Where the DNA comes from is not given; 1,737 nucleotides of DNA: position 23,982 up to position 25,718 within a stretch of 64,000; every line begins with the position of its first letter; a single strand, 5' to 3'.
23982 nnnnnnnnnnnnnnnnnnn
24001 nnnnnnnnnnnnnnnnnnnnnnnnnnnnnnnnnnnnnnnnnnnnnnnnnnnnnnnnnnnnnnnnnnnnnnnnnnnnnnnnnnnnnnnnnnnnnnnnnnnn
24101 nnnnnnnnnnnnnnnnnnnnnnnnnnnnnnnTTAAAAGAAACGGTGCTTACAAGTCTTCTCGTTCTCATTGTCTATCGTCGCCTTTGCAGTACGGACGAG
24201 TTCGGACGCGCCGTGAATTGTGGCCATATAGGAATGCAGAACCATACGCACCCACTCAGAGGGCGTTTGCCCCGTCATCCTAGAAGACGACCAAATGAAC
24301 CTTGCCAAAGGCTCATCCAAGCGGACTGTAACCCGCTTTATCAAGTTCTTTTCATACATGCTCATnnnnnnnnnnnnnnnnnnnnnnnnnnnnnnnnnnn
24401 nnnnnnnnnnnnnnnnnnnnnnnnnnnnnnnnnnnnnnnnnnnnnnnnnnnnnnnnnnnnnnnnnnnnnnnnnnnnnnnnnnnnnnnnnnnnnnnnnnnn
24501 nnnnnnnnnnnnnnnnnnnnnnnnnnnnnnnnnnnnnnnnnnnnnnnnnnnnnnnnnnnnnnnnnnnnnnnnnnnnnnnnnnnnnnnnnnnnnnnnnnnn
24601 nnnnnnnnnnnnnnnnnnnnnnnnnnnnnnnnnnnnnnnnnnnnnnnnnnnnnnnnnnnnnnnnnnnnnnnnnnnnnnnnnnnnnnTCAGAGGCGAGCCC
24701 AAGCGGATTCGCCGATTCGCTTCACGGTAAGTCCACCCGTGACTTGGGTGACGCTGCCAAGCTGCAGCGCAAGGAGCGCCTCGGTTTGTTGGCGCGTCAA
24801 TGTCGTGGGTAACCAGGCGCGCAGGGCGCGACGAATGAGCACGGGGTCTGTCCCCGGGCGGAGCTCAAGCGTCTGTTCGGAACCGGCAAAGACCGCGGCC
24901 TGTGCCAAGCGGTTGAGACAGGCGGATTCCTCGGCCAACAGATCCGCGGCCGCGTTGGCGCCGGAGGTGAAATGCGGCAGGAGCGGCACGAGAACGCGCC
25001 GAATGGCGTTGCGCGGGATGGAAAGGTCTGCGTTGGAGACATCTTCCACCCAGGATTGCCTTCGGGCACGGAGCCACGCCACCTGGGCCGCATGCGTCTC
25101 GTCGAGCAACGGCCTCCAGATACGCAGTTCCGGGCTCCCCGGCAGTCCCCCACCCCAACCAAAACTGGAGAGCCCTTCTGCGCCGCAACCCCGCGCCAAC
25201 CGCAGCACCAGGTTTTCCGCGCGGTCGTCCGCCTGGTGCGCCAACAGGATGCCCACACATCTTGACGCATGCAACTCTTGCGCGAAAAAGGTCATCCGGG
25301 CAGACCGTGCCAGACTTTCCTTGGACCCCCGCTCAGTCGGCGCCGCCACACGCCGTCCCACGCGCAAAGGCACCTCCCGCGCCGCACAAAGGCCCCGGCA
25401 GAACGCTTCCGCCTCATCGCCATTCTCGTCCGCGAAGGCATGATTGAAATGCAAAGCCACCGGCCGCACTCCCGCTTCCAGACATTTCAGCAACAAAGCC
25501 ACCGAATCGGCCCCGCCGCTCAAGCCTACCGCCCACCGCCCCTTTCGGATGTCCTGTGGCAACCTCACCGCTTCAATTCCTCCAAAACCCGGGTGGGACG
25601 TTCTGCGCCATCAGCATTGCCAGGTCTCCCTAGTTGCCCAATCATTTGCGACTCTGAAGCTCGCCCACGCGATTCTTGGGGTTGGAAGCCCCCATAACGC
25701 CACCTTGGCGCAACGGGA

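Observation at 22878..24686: Low-GC island between deoA and tilS looks like a chromosomally integrated pMV158-type rolling-circle mini-replicon with no integrase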

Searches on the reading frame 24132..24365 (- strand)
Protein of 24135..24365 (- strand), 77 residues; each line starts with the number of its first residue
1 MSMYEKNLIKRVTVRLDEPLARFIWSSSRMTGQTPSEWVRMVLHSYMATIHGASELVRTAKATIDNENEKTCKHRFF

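Call 4: search_protein_families(library=pfam, proteins=[window:24135-24365:-], max_evalue=1)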
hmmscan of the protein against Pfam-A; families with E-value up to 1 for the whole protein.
seq(77 aa): 1 family
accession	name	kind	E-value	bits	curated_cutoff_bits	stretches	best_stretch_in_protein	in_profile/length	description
PF19807.5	DUF6290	-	0.066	13.8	27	1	12-43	4-35/72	Family of unknown function (DUF6290)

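Call 5: search_protein_families(library=phrogs, proteins=[window:24135-24365:-], max_evalue=1)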
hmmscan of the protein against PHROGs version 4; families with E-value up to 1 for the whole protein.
seq(77 aa): 1 family
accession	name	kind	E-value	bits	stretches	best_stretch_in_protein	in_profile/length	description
phrog_4113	-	unknown function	0.008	17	1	11-53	12-54/64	-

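Call 6: search_protein_families(library=ncbifam, proteins=[window:24135-24365:-], max_evalue=1)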
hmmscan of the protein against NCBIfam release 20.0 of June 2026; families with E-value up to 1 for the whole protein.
seq(77 aa): 1 family
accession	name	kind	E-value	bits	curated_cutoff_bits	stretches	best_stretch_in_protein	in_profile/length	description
NF008412.0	PRK11235.1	equivalog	0.16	12.2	96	1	12-49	4-40/80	type II toxin-antitoxin system RelB/DinJ family antitoxin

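Call 32: find_encoding_contigs(protein=window:24132-24362:-, flank=6000, max_places=10)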
Protein window:24132-24362:- (76 aa): no gene with exactly this product is on record in the collection.

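Call 59: search_solved_structures(query=A2, max_evalue=10, show_alignments=2)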
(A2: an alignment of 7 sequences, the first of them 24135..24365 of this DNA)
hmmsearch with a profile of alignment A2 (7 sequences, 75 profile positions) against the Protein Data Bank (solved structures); distinct sequences matched with E-value up to 10: 10.
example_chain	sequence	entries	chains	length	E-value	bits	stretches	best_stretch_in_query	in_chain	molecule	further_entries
2k29_A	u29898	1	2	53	0.035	17.2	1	10-42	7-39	Antitoxin RelB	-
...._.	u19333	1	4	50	0.072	16.2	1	11-44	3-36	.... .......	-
2l76_A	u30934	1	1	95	0.081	16.1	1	9-37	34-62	NFATC2-interacting protein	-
4fxe_A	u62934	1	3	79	0.084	16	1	10-42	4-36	Antitoxin RelB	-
6ajm_C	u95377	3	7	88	0.11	15.7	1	6-37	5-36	DUF1778 domain-containing protein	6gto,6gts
3fmt_A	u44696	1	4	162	0.21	14.7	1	11-59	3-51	Protein seqA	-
1whr_A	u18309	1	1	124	0.26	14.4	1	4-69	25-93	Hypothetical KIAA1002 protein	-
6ajn_C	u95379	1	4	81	0.27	14.4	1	8-37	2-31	DUF1778 domain-containing protein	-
5zgn_A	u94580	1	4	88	0.54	13.4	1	6-37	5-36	KacA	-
1q5v_A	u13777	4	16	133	1.1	12.5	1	8-47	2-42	Nickel responsive regulator | Nickel-responsive regulator | Nickel-responsive regulatory protein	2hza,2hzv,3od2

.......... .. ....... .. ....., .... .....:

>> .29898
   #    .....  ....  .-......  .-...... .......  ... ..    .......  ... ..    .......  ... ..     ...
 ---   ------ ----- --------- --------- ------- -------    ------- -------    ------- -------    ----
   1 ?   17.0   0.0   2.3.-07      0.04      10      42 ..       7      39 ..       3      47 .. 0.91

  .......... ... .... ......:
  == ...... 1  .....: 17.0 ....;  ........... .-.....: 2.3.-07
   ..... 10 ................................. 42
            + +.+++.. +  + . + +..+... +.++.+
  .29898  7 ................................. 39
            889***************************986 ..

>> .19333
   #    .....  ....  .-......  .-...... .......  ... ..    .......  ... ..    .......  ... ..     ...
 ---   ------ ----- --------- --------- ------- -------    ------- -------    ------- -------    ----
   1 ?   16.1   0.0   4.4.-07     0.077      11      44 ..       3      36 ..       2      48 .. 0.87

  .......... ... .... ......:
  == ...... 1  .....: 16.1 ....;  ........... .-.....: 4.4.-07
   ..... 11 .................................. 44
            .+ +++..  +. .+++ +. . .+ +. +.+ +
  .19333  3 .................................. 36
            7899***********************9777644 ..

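Call 60: search_protein_families(library=pfam, alignment_id=A2, max_evalue=1)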
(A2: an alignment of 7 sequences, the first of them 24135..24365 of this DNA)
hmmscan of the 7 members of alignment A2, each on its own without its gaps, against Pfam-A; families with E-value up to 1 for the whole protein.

A. member 1, window:24135-24365:- (77 aa): 1 family
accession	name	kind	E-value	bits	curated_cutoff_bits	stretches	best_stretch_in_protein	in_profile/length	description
PF19807.5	DUF6290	-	0.066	13.8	27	1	12-43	4-35/72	Family of unknown function (DUF6290)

B. families by the number of members that match (of 7 scanned): 7 families
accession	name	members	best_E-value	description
PF19807.5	DUF6290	7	0.00016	Family of unknown function (DUF6290)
PF12441.14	CopG_antitoxin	3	4.3e-05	CopG antitoxin of type II toxin-antitoxin system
PF21983.2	NikA-like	3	8.4e-05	Mobilization protein NikA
PF01402.27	RHH_1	3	0.11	Ribbon-helix-helix protein, copG family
PF08681.18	TacA1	1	0.0064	Antitoxin TacA 1-like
PF04221.18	RelB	1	0.037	RelB antitoxin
PF02036.22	SCP2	1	0.12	SCP-2 sterol transfer family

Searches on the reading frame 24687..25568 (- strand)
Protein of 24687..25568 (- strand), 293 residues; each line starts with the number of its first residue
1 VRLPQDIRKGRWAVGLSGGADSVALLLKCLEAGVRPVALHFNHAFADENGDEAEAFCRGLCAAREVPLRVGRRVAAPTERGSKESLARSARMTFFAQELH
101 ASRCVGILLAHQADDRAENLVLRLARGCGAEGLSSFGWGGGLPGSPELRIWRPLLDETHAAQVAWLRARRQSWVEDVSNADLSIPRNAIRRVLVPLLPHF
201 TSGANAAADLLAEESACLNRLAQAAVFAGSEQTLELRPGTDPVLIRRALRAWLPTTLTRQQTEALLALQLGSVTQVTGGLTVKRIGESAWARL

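Call 4: search_protein_families(library=pfam, proteins=[window:24687-25568:-], max_evalue=1)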
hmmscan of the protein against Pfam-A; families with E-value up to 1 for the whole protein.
window:24687-25568:- (293 aa): 1 family
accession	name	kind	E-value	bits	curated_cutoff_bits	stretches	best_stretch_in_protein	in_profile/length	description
PF01171.26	ATP_bind_3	-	5.6e-33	114.6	27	1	12-191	2-181/182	PP-loop family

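Call 47: find_homologous_proteins(query=window:24687-25568:-, max_evalue=1e-40)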
Query window:24687-25568:- (293 aa): 65 proteins with E <= 1e-40 among 8000 candidates.
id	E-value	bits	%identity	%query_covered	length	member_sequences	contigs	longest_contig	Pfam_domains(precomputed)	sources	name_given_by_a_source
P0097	1.6e-186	636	100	100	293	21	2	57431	PF01171.27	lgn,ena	-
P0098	1.2e-149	515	81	100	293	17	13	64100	PF01171.27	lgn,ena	-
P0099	9.4e-147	506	80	100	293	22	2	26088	PF01171.27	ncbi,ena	-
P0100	7.6e-145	500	78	100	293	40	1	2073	PF01171.27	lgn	-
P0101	3.9e-143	494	78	100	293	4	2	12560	PF01171.27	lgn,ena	-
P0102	5.8e-143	494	77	100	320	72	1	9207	PF01171.27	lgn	-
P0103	6.1e-142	490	77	100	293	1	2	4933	PF01171.27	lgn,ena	-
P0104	1.4e-141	489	77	100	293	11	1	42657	PF01171.27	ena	-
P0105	2.7e-118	413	71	96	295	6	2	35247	PF01171.27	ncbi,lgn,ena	-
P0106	8.2e-115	401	67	99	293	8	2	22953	PF01171.27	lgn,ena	-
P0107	2.2e-112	393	66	99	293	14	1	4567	PF01171.27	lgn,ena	-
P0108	1.4e-109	384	64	100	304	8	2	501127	PF01171.27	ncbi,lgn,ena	-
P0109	1.7e-107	377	61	100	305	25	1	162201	PF01171.27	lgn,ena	-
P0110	1.5e-105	371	59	100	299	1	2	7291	PF01171.27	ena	-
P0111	2.9e-103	363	61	100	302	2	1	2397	PF01171.27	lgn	-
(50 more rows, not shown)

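Call 48: find_encoding_contigs(protein=P0098, flank=5000, max_places=10)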
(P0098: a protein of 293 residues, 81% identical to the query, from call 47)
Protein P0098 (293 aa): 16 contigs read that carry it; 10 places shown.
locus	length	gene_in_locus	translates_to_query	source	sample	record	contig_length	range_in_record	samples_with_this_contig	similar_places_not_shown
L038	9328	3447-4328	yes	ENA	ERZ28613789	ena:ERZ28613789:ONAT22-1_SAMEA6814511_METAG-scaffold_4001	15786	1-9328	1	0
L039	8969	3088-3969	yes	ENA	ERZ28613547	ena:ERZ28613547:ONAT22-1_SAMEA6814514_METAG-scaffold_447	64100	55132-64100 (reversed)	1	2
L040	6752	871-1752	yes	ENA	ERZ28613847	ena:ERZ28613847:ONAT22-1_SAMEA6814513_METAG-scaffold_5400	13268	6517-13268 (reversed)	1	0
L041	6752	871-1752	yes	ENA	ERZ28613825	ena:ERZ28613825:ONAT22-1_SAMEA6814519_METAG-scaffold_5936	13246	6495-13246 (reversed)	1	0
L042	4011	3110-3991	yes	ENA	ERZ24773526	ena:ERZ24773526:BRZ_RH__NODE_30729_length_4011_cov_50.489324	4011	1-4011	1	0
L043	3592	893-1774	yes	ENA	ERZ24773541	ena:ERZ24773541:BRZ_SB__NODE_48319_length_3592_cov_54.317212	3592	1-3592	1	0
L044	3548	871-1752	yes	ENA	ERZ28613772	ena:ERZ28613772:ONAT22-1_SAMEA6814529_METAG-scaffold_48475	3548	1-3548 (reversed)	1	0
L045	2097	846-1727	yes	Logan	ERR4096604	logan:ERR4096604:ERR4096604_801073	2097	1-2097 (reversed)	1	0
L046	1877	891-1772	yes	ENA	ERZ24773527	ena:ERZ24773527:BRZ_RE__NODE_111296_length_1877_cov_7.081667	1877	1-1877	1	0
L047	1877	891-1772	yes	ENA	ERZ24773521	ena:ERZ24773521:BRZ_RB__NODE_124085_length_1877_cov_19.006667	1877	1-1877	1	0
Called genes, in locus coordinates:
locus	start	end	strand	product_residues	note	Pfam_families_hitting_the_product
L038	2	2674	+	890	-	?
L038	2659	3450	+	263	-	PF12697:Abhydrolase_6 (faint), PF12146:Hydrolase_4, PF00561:Abhydrolase_1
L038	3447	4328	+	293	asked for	PF01171:ATP_bind_3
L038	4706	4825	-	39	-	-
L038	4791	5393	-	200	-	-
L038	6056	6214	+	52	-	-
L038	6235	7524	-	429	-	PF02885:Glycos_trans_3N, PF00591:Glycos_transf_3, PF07831:PYNP_C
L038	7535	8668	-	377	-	PF07470:Glyco_hydro_88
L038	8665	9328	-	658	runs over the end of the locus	PF08124:Lyase_8_N, PF02278:Lyase_8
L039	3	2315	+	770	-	?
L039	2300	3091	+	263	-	PF12697:Abhydrolase_6 (faint), PF12146:Hydrolase_4, PF00561:Abhydrolase_1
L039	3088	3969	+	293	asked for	PF01171:ATP_bind_3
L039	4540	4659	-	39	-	-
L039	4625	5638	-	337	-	-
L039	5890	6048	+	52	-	-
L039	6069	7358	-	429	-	PF02885:Glycos_trans_3N, PF00591:Glycos_transf_3, PF07831:PYNP_C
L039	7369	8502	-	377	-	PF07470:Glyco_hydro_88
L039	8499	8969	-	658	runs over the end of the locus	PF08124:Lyase_8_N, PF02278:Lyase_8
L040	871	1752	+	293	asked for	PF01171:ATP_bind_3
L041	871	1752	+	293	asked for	PF01171:ATP_bind_3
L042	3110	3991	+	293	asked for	PF01171:ATP_bind_3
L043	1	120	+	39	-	?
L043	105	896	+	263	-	PF12697:Abhydrolase_6 (faint), PF12146:Hydrolase_4, PF00561:Abhydrolase_1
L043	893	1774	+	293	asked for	PF01171:ATP_bind_3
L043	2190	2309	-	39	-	-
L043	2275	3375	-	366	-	-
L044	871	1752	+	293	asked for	PF01171:ATP_bind_3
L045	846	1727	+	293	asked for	PF01171:ATP_bind_3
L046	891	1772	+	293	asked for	PF01171:ATP_bind_3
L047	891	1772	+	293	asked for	PF01171:ATP_bind_3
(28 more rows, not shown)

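Call 49: find_encoding_contigs(protein=P0099, flank=5000, max_places=6)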
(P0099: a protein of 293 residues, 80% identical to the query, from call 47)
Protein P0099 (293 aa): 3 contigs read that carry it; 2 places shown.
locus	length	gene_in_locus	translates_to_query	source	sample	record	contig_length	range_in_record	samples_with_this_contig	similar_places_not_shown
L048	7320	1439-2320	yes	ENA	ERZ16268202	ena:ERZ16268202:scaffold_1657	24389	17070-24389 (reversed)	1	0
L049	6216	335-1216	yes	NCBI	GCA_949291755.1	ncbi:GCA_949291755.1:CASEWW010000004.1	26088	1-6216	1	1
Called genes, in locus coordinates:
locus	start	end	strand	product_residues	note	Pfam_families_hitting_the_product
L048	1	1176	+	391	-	?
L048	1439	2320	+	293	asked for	PF01171:ATP_bind_3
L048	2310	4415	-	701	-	-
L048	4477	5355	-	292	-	PF01040:UbiA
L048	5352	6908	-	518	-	-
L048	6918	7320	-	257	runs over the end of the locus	PF00970:FAD_binding_6 (weak), PF10418:DHODB_Fe-S_bind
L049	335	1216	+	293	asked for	PF01171:ATP_bind_3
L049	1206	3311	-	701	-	-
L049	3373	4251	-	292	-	PF01040:UbiA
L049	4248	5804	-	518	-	-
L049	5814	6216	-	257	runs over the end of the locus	PF00970:FAD_binding_6 (weak), PF10418:DHODB_Fe-S_bind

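Call 62: search_protein_families(library=pfam, proteins=[L038:4791-5393:-, L039:4625-5638:-, L043:2275-3375:-], max_evalue=0.1)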
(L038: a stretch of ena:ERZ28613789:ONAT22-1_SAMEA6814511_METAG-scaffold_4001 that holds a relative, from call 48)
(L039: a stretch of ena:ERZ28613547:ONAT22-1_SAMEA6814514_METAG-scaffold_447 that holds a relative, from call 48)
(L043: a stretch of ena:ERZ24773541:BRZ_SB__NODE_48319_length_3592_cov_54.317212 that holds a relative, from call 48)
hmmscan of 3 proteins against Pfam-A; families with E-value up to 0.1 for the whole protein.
L038:4791-5393:- (200 aa): 3 families
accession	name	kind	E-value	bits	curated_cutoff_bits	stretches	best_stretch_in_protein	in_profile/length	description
PF09823.15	DUF2357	-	0.039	13.6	23.3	0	9-50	148-187/251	Domain of unknown function (DUF2357)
PF05597.16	Phasin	-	0.073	13.6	28.8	0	155-185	30-60/126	Poly(hydroxyalcanoate) granule associated protein (phasin)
PF09155.15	DUF1940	-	0.098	13.1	25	0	88-147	25-84/143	Domain of unknown function (DUF1940)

L039:4625-5638:- (337 aa): 0 families

L043:2275-3375:- (366 aa): 0 families
